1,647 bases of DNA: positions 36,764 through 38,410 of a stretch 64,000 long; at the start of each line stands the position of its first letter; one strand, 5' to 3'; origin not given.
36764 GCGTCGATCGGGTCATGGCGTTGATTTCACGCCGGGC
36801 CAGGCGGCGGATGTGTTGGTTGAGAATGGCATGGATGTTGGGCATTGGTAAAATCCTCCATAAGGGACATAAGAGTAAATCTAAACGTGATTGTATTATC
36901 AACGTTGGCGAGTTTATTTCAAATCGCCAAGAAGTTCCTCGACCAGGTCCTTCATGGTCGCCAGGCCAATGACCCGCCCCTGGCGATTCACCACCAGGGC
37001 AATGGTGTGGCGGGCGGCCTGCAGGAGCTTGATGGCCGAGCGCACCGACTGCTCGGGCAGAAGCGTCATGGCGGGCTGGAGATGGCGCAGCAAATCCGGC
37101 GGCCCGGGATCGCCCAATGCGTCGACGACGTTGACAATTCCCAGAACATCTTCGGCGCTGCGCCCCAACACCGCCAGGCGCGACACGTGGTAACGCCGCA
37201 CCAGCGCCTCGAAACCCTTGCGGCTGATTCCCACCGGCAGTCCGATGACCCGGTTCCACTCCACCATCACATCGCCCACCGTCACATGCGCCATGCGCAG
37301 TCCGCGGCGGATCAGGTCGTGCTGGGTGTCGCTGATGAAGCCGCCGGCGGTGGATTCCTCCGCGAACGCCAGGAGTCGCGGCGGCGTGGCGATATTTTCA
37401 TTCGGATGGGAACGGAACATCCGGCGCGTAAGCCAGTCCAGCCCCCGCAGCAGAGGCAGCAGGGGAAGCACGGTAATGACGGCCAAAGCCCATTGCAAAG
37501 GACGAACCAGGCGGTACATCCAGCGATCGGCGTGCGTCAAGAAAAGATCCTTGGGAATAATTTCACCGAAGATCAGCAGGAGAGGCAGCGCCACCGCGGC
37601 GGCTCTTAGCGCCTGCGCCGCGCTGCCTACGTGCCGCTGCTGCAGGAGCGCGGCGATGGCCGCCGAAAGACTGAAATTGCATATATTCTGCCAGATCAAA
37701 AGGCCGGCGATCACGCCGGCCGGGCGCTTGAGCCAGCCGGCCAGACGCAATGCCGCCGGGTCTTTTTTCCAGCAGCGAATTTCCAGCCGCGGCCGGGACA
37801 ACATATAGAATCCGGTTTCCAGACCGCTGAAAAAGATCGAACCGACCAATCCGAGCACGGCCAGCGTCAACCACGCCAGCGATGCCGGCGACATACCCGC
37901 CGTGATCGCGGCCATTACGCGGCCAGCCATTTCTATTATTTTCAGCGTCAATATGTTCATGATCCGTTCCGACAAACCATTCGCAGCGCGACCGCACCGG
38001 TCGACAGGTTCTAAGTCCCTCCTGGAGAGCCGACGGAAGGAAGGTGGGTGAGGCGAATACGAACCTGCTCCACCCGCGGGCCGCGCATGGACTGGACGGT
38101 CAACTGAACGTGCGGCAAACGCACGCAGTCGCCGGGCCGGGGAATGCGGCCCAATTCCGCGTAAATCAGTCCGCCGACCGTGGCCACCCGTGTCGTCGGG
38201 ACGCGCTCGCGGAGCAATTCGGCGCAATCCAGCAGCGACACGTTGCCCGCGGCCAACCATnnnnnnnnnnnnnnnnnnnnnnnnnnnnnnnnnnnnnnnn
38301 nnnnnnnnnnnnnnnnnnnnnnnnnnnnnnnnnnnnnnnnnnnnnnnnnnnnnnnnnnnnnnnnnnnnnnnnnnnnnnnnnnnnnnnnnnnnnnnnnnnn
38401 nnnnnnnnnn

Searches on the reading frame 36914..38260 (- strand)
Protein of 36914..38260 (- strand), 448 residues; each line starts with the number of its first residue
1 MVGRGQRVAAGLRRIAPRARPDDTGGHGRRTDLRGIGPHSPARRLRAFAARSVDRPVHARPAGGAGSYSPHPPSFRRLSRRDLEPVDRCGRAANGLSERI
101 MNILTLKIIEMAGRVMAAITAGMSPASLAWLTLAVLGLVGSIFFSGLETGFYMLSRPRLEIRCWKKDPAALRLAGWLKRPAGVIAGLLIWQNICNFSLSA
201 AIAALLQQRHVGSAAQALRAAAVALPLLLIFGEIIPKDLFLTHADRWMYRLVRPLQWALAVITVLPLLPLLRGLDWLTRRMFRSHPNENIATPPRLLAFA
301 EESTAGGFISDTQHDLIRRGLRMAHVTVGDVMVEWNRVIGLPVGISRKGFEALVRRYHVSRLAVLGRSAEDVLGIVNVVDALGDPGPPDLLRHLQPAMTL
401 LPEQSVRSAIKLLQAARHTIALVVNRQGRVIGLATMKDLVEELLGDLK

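Call 54: find_encoding_contigs(protein=window:36914-38260:-, flank=10000, max_places=2)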
Protein window:36914-38260:- (448 aa): no gene with exactly this product is on record in the collection.
